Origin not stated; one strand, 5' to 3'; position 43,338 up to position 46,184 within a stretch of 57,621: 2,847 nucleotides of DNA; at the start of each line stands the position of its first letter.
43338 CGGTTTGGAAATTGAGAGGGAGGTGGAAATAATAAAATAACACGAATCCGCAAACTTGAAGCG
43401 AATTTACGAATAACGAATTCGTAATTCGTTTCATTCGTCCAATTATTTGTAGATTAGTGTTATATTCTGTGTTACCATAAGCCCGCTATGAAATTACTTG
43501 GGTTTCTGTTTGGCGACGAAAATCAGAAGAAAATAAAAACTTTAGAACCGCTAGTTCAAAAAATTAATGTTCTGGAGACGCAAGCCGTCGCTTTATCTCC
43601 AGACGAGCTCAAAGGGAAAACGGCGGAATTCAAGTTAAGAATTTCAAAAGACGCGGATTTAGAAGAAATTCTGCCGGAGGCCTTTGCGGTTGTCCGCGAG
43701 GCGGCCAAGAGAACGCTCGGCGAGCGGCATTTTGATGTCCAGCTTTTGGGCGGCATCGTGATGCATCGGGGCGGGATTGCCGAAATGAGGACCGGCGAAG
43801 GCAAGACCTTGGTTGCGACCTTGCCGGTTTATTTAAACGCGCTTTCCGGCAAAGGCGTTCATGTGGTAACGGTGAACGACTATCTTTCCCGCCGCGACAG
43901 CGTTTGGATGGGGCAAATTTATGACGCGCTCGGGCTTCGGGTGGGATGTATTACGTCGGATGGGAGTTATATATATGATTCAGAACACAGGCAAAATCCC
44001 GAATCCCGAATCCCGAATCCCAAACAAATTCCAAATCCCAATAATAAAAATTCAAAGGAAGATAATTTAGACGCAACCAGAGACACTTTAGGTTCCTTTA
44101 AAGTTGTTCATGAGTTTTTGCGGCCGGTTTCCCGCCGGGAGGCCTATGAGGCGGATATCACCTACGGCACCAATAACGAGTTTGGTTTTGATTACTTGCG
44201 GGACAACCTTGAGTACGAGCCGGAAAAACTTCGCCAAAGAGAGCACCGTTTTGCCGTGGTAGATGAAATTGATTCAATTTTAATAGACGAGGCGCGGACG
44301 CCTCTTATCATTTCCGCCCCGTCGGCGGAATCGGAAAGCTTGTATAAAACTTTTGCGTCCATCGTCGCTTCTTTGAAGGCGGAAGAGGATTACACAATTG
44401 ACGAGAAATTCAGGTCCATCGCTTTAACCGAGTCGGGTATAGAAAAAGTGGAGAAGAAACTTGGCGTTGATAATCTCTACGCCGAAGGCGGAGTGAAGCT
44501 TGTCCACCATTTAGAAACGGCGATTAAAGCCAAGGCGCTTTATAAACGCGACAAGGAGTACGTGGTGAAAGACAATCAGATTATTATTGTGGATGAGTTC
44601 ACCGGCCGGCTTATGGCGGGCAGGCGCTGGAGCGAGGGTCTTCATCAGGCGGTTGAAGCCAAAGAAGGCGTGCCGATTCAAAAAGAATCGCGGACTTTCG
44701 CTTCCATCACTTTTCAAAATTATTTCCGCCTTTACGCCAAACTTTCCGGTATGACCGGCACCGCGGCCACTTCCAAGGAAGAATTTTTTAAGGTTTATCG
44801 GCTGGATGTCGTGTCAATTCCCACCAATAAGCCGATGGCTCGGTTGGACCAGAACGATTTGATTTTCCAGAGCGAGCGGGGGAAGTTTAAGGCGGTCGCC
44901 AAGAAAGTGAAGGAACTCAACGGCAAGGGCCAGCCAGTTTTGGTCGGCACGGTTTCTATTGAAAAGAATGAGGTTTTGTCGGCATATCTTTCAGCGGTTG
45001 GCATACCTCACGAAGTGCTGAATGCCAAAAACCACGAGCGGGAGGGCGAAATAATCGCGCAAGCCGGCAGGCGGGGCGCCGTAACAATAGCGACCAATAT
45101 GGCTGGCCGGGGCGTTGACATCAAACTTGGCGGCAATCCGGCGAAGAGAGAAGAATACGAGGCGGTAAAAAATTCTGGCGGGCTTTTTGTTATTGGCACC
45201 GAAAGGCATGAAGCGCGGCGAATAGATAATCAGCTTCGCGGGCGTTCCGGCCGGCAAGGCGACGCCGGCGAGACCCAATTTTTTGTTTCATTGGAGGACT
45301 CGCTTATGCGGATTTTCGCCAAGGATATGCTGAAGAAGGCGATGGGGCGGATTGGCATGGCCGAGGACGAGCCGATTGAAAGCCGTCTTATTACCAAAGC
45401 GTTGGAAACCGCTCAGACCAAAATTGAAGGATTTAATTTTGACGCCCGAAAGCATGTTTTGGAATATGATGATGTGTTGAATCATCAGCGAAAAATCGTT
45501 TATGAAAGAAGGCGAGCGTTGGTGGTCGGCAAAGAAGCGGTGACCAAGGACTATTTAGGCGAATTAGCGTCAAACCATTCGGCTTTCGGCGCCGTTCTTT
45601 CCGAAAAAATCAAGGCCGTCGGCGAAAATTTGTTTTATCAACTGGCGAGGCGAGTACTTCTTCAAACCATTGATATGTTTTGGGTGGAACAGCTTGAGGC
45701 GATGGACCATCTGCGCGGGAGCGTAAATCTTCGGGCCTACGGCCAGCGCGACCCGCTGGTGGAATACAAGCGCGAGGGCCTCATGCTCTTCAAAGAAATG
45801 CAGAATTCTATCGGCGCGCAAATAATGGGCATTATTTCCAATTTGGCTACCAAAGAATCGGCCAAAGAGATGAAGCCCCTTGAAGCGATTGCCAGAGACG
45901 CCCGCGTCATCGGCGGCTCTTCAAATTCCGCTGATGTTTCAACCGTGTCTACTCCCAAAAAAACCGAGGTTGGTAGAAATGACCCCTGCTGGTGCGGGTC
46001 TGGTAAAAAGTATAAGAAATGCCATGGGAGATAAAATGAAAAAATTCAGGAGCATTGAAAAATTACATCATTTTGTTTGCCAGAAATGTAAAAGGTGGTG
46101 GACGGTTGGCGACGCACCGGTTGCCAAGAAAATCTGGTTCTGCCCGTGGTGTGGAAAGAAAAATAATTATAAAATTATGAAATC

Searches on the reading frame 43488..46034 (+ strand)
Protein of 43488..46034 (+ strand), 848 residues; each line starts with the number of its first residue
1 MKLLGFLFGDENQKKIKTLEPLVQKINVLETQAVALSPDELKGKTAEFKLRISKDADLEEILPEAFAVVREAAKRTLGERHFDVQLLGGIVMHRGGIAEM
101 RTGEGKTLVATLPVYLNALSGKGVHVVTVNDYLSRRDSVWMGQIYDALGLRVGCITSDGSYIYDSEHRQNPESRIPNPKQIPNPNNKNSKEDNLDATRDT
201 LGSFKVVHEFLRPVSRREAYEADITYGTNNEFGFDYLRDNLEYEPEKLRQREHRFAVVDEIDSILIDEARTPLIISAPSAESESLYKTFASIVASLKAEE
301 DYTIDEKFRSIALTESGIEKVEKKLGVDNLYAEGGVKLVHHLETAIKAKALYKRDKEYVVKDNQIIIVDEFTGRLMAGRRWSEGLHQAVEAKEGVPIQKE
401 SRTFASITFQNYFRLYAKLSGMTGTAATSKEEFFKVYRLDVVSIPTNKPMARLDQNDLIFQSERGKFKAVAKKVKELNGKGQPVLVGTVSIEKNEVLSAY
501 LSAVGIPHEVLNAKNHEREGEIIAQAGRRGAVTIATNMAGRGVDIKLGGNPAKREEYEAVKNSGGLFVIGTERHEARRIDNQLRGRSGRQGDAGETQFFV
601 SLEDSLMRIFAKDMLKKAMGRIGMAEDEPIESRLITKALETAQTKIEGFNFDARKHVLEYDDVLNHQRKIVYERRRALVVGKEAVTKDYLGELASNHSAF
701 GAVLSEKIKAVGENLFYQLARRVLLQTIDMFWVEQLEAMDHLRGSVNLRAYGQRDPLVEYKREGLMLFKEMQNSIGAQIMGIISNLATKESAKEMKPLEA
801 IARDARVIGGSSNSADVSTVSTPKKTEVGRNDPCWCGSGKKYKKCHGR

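Call 6: search_protein_families(library=pfam, proteins=[window:43488-46034:+])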
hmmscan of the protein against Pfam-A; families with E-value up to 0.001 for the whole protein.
window:43488-46034:+ (848 aa): 5 families
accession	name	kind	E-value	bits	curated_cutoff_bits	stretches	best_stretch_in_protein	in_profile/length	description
PF07517.20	SecA_DEAD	-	2.8e-121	404.7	24.6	1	7-433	4-289/290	SecA DEAD-like domain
PF21090.3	P-loop_SecA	-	1.8e-78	263.3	27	2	449-553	1-105/205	SecA P-loop domain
PF07516.18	SecA_SW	-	1.1e-44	153.4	26.7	2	704-785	119-198/200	SecA Wing and Scaffold domain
PF01043.26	SecA_PP_bind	-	5.1e-43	146.6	23.5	1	282-390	2-110/110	SecA preprotein cross-linking domain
PF02810.21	SEC-C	-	7.1e-11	42.2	20.4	1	830-848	1-19/19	SEC-C motif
